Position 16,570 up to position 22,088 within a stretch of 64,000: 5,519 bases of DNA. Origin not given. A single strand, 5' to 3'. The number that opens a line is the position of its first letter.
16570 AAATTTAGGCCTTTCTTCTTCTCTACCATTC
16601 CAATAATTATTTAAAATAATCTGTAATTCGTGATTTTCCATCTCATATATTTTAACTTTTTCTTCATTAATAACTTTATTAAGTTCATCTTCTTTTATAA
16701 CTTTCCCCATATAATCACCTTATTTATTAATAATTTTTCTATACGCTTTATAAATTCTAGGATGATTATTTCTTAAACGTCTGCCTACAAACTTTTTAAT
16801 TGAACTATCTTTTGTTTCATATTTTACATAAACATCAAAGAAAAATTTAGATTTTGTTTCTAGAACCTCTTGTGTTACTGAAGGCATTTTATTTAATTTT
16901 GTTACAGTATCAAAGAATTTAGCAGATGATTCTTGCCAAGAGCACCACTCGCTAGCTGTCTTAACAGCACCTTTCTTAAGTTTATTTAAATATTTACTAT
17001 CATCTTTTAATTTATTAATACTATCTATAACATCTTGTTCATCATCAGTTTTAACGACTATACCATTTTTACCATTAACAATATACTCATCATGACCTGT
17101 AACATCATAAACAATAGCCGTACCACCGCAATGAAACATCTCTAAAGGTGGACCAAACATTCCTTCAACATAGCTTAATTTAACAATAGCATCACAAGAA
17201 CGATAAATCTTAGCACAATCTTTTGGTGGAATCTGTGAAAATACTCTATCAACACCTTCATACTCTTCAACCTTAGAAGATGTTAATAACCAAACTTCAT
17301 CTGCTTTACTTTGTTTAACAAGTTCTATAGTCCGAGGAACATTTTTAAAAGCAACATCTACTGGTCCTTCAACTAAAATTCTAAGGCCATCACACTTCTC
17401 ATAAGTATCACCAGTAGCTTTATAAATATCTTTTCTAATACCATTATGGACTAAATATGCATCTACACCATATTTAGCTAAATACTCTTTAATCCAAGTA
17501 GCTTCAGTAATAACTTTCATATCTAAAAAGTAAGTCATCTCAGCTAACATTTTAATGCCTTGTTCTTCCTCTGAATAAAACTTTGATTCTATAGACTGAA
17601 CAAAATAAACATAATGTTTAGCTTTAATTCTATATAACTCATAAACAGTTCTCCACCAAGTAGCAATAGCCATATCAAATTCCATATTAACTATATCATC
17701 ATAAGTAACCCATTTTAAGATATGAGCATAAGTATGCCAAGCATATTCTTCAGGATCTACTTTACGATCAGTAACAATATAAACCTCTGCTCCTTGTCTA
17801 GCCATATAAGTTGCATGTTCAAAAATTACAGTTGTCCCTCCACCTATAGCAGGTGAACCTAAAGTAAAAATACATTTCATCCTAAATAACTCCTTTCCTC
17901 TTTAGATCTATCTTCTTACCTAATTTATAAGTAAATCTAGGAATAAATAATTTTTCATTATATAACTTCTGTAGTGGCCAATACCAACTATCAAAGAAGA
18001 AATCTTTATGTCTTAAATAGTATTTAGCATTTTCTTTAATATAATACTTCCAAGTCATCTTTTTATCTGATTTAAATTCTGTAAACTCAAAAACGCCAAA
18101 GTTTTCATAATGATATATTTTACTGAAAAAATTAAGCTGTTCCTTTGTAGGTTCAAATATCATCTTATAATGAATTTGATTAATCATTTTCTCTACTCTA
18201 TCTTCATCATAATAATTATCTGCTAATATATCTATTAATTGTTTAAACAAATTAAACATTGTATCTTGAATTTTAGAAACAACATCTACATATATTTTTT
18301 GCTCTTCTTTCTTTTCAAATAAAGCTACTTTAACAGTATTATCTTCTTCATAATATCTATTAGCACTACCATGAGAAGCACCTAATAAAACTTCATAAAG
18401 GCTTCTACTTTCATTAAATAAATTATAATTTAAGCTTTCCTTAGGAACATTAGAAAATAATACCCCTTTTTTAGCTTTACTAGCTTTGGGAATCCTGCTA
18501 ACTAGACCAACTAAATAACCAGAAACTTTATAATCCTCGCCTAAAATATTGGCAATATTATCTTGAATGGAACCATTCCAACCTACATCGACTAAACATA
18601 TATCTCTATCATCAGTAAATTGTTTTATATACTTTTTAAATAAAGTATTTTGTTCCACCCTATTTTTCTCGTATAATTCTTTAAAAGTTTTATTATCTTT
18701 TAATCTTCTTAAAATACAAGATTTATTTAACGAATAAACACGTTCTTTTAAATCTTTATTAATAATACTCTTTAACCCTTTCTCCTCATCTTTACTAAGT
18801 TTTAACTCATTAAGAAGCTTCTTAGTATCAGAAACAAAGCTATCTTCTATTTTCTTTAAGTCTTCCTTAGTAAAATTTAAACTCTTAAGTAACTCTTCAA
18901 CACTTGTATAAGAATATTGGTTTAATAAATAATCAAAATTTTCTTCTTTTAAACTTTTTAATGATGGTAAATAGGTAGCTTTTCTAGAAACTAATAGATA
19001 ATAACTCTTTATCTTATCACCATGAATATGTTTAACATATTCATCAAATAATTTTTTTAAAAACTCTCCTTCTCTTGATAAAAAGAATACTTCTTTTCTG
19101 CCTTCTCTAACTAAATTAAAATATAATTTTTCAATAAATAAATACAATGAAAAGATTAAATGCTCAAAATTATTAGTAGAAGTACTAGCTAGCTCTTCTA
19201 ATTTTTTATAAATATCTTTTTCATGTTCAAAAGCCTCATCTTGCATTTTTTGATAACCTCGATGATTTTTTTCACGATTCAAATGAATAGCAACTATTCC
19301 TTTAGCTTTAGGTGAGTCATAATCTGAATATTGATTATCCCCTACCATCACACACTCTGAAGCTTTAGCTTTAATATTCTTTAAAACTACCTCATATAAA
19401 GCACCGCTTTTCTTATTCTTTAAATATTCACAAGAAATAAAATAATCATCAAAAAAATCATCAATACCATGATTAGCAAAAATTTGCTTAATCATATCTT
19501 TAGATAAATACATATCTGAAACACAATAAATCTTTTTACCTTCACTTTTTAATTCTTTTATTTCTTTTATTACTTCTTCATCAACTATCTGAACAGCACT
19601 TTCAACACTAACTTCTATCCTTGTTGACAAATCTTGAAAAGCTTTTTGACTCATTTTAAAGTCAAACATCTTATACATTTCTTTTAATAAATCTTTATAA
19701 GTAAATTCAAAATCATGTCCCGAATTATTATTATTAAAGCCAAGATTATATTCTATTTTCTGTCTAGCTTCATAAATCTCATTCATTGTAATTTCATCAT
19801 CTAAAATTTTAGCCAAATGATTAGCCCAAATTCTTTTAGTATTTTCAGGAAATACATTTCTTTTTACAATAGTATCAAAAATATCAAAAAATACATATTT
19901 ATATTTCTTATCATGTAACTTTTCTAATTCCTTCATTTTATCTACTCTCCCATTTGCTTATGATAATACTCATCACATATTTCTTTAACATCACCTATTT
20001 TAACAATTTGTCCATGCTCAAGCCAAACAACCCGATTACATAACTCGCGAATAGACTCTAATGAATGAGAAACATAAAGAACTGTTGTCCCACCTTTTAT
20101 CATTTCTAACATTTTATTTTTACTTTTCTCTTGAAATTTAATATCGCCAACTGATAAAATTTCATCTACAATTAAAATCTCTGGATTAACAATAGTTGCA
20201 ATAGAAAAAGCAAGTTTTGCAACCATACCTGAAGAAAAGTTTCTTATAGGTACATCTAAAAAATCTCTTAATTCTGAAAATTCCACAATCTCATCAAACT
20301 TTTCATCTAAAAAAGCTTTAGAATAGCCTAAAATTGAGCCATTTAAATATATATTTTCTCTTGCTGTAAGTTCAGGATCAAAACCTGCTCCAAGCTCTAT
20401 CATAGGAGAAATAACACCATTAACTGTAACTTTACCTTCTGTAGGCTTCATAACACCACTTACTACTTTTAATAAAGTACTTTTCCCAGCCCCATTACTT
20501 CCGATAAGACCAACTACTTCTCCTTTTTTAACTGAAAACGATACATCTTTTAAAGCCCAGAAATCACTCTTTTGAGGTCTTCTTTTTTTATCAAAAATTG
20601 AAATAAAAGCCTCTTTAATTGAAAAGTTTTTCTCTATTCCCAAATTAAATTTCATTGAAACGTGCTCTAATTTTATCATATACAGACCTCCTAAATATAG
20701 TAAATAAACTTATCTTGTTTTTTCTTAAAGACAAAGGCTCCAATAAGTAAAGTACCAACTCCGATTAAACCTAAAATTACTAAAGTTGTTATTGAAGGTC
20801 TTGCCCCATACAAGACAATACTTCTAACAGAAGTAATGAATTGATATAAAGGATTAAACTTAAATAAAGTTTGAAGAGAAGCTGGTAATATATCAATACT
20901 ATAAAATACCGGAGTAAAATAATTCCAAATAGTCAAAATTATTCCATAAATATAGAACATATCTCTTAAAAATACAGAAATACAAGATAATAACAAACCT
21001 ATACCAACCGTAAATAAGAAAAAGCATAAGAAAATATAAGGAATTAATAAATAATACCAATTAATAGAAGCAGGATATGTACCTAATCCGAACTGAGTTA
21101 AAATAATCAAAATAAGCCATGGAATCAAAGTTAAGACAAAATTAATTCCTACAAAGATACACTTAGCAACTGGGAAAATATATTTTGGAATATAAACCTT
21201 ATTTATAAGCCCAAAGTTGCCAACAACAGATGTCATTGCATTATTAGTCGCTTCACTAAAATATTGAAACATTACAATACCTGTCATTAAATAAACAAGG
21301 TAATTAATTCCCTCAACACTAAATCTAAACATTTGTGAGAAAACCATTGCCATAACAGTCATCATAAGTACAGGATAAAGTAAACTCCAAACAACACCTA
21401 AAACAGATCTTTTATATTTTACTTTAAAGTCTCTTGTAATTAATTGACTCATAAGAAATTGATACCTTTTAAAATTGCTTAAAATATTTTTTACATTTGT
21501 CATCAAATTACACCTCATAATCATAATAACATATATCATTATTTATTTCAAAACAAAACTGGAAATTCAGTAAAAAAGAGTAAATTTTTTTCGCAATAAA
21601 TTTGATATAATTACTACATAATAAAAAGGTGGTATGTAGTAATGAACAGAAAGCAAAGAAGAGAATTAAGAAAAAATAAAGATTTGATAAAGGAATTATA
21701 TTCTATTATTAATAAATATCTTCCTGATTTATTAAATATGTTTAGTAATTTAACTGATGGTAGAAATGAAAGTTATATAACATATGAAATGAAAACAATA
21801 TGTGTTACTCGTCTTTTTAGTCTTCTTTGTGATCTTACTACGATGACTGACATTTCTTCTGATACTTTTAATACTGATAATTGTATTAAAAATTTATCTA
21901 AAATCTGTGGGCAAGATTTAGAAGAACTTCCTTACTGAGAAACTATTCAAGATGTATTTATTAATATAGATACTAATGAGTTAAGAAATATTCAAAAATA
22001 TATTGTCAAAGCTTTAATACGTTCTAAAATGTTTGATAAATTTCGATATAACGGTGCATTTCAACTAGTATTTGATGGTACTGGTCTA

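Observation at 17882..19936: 'HAD hydrolase' is likely a dual-domain ribofuranosyltransferase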

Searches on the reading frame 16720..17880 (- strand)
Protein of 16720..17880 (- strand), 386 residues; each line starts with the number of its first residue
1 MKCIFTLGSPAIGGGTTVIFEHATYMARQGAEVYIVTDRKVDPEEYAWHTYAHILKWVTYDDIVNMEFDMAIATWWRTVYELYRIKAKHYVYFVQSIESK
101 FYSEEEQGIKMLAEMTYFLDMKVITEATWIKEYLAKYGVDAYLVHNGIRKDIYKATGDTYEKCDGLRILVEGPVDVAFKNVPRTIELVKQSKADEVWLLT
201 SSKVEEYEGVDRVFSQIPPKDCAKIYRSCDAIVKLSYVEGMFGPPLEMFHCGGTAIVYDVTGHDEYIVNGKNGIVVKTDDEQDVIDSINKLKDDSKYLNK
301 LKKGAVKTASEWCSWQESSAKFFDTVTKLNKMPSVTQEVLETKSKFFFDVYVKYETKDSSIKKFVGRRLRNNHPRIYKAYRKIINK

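Call 5: search_protein_families(library=pfam, proteins=[window:16720-17880:-], max_evalue=0.01)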
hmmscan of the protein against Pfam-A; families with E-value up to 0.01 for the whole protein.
window:16720-17880:- (386 aa): 4 families
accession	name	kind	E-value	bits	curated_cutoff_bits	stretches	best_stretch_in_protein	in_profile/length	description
PF00534.26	Glycos_transf_1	-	9.1e-15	55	26.4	1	212-305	76-169/172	Glycosyl transferases group 1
PF13692.12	Glyco_trans_1_4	-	3.3e-09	37.6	27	1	215-293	65-141/142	Glycosyl transferases group 1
PF13439.12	Glyco_transf_4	-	2.7e-06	28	28.5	1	12-56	1-38/170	Glycosyltransferase Family 4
PF13524.12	Glyco_trans_1_2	-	0.0031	17.9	25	1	211-303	29-123/144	Glycosyl transferase-like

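Call 6: search_protein_families(library=ncbifam, proteins=[window:16720-17880:-], max_evalue=0.01)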
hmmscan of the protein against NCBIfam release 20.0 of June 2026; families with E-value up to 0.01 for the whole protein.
window:16720-17880:- (386 aa): 11 families
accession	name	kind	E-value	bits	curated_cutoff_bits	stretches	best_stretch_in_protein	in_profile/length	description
TIGR03449.1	mycothiol_MshA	equivalog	3.3e-09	36.1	462.5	1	215-324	290-398/406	D-inositol-3-phosphate glycosyltransferase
TIGR03999.1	thiol_BshA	equivalog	2.7e-08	33.1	273.7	1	220-312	264-356/375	N-acetyl-alpha-D-glucosaminyl L-malate synthase BshA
TIGR04063.1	stp3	hypoth_equivalog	1.3e-07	30.9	442.05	1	245-325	311-391/397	TIGR04063 family PEP-CTERM/XrtA system glycosyltransferase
NF047880.1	glyco_SdgA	exception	1.6e-07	30.3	800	1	230-313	391-475/488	serine-aspartate repeat adhesin O-glycosyltransferase SdgA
NF038229.1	Glyco4_Geo_Pelo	equivalog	2.3e-06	26.9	400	1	213-317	222-324/338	GPMC system family 4 glycosyltransferase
TIGR02149.1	glgA_Coryne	subfamily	5.9e-06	25.6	302.4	1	194-323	249-384/391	glycogen synthase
TIGR03088.1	stp2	hypoth_equivalog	1.4e-05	24.4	409.05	1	220-322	264-366/374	TIGR03088 family PEP-CTERM/XrtA system glycosyltransferase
NF050063.1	ProtGlycPglJ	equivalog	6.7e-05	22.3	500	1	204-313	241-351/363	N-acetylgalactosamine-N,N'-diacetylbacillosaminyl-diphospho-undecaprenol 4-alpha-N-acetylgalactosaminyltransferase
TIGR04047.1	MSMEG_0565_glyc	hypoth_equivalog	0.0002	20.6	259.85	0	216-322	264-367/373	MSMEG_0565 family glycosyltransferase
NF041876.1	EPS_EpsE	equivalog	0.00024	20.5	400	1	226-308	293-375/389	exopolysaccharide biosynthesis GT4 family glycosyltransferase EpsE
NF050056.1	ProtGlycPglH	equivalog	0.00094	18.3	600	1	221-312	245-337/354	GalNAc-alpha-(1->4)-GalNAc-alpha-(1->3)-diNAcBac-PP-undecaprenol alpha-1,4-N-acetyl-D-galactosaminyltransferase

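Call 28: search_solved_structures(query=window:16720-17880:-, max_evalue=0.001)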
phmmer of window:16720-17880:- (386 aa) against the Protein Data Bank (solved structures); distinct sequences matched with E-value up to 0.001: 3.
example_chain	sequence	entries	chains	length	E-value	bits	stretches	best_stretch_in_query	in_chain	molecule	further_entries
5i45_A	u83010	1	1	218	0.00069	21.9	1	222-304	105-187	Glycosyl transferases group 1 family protein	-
3fro_A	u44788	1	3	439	0.00083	21.7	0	202-325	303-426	GlgA glycogen synthase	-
2bis_A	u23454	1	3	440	0.00083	21.7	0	202-325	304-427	GLGA GLYCOGEN SYNTHASE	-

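Call 40: find_homologous_proteins(query=window:16720-17880:-, max_evalue=1e-10)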
Query window:16720-17880:- (386 aa): 1954 proteins with E <= 1e-10 among 3545 candidates; the best 120 are listed.
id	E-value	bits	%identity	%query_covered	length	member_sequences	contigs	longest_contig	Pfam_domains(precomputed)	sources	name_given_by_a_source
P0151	3.3e-258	874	99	100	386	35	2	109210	PF00534.27,PF13439.13,PF13692.13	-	-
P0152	2.1e-232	789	88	100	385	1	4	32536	PF00534.27,PF13439.13,PF13692.13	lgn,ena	-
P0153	4.9e-232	788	88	100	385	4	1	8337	PF00534.27,PF13439.13,PF13692.13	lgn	-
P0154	1.7e-230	783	87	100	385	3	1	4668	PF00534.27,PF13439.13,PF13692.13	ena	-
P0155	7.4e-215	731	81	100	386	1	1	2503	PF00534.27,PF13692.13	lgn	-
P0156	1.1e-214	731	81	100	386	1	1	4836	PF00534.27,PF13692.13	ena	-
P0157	1.1e-214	731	81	100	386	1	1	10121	PF00534.27,PF13692.13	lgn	-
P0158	1.5e-214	730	81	100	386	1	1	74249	PF00534.27,PF13692.13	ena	-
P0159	1.8e-214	730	81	100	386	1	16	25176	PF00534.27,PF13692.13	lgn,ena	-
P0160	2.5e-214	729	81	100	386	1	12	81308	PF00534.27,PF13692.13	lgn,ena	-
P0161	3.2e-214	729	81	100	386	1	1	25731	PF00534.27,PF13692.13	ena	-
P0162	3.7e-214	729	81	100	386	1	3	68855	PF00534.27,PF13692.13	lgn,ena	-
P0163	3.7e-214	729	81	100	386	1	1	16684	PF00534.27,PF13692.13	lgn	-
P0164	4.2e-214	729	81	100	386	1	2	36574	PF00534.27,PF13692.13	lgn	-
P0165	4.7e-214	729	81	100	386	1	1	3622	PF00534.27,PF13692.13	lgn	-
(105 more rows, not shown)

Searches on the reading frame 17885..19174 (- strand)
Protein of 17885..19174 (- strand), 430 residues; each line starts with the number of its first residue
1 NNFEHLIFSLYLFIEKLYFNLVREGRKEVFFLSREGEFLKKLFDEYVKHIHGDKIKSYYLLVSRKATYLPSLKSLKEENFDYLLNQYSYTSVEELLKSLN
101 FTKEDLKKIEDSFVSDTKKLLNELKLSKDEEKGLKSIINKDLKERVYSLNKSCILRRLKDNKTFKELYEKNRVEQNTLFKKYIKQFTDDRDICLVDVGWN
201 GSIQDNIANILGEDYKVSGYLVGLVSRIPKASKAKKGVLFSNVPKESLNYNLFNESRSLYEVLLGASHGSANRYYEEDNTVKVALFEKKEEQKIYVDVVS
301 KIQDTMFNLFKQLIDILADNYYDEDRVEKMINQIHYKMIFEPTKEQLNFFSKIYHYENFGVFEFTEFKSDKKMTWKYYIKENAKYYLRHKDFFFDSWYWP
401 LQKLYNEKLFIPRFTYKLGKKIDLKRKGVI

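Call 49: predict_structure(alignment_id=A2)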
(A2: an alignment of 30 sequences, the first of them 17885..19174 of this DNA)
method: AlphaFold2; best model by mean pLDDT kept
length: 430 residues; sequences in the alignment: 30
mean_pLDDT: 87.8   pTM: 0.88
mean pLDDT of the five models: 87.8, 87.0, 86.8, 84.4, 83.5
residues with pLDDT >= 90: 250; 70-90: 144; 50-70: 27; < 50: 9
segments of 3 or more residues with pLDDT < 50: 356-364
pLDDT, mean of each block of 10 residues (from residue 1): 90 96 95 95 95 89 92 91 78 88 91 88 78 72 84 89 96 97 96 92 93 94 82 81 90 90 89 95 91 89 96 89 90 95 87 54 49 83 88 74 88 95 96
secondary structure, 60 per line:
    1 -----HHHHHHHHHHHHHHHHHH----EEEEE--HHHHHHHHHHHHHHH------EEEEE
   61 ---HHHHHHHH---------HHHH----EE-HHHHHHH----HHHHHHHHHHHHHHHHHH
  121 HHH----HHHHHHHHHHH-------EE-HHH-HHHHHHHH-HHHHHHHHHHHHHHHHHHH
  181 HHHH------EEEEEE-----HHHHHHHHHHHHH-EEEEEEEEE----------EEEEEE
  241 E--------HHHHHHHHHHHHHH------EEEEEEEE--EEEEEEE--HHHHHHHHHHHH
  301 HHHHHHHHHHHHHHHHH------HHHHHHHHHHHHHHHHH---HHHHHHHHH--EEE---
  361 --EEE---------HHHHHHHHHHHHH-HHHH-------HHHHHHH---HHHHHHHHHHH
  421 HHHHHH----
elements in order: H6-23 E28-32 H35-49 E56-60 H64-71 H81-84 H92-98 H103-123 H128-138 H153-160 H162-184 E191-196 H202-214 E216-224 E235-241 H250-263 E270-277 E280-286 H289-317 H324-340 H344-352 E355-357 E363-365 H375-387 H389-392 H400-406 H410-426

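Call 51: fold_search(model_id=the predicted structure, library=pdb)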
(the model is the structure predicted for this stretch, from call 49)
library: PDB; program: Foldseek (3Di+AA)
matches with E <= 10: 136; with E <= 0.001: 8
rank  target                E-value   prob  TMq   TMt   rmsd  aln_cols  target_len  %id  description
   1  7shg_B                1.1e-24  1.00  0.72  0.53   2.2       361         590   39  Polysaccharide ribofuranosyl transferase from Thermobacillus composti (released 2022-03-02)
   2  7shg_A                1.0e-23  1.00  0.72  0.53   2.2       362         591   39  Polysaccharide ribofuranosyl transferase from Thermobacillus composti (released 2022-03-02)
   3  8a0c_B                1.3e-08  1.00  0.56  0.24   5.2       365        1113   20  Capsular polysaccharide synthesis multienzyme in complex with CMP (released 2023-04-26)
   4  8a0m_D                1.5e-08  1.00  0.48  0.23   7.0       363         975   19  Capsular polysaccharide synthesis multienzyme in complex with capsular polymer fragment (released 2023-04-26)
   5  8a0m_B                1.5e-08  1.00  0.55  0.26   4.8       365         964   19  Capsular polysaccharide synthesis multienzyme in complex with capsular polymer fragment (released 2023-04-26)
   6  8a0c_A                1.9e-08  1.00  0.54  0.23   5.5       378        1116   18  Capsular polysaccharide synthesis multienzyme in complex with CMP (released 2023-04-26)
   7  8a0m_A                2.3e-08  1.00  0.56  0.24   5.1       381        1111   18  Capsular polysaccharide synthesis multienzyme in complex with capsular polymer fragment (released 2023-04-26)
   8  8a0m_C                2.5e-08  1.00  0.55  0.24   5.5       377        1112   19  Capsular polysaccharide synthesis multienzyme in complex with capsular polymer fragment (released 2023-04-26)
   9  5ilq_A                4.8e-01  0.04  0.11  0.13  22.6       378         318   11  Crystal structure of truncated unliganded Aspartate Transcarbamoylase from Plasmodium falciparum (released 2016-06-08)
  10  7cmc_B                5.3e-01  0.11  0.14  0.18  17.9       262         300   11  CRYSTAL STRUCTURE OF DEOXYHYPUSINE SYNTHASE FROM PYROCOCCUS HORIKOSHII (released 2020-09-02)
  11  5ilq_C                5.9e-01  0.04  0.11  0.14  23.6       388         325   11  Crystal structure of truncated unliganded Aspartate Transcarbamoylase from Plasmodium falciparum (released 2016-06-08)
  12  7zid_A                6.8e-01  0.06  0.13  0.16  21.2       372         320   12  Crystal Structure of truncated aspartate transcarbamoylase from Plasmodium falciparum in complex with BDA-14 (released 2022-08-31)
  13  1wp1_B                6.8e-01  0.06  0.11  0.12  24.7       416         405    9  Crystal structure of the drug-discharge outer membrane protein, OprM (released 2004-11-02)
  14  7cmc_C                8.7e-01  0.09  0.15  0.19  17.7       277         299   12  CRYSTAL STRUCTURE OF DEOXYHYPUSINE SYNTHASE FROM PYROCOCCUS HORIKOSHII (released 2020-09-02)
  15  7zid_C                1.2e+00  0.03  0.12  0.15  21.8       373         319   12  Crystal Structure of truncated aspartate transcarbamoylase from Plasmodium falciparum in complex with BDA-14 (released 2022-08-31)
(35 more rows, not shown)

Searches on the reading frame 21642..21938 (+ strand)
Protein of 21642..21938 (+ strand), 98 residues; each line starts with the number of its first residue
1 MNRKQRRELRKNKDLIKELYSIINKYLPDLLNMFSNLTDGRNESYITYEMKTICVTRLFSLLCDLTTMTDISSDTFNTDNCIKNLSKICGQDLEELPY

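Call 35: search_protein_families(library=pfam, proteins=[window:21642-21938:+], max_evalue=0.01)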
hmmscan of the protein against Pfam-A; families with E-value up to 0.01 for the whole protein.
window:21642-21938:+ (98 aa): 1 family
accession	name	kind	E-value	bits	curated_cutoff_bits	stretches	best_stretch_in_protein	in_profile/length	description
PF13808.11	DDE_Tnp_1_assoc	-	0.0009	19.7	32.3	1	32-72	2-42/88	DDE_Tnp_1-associated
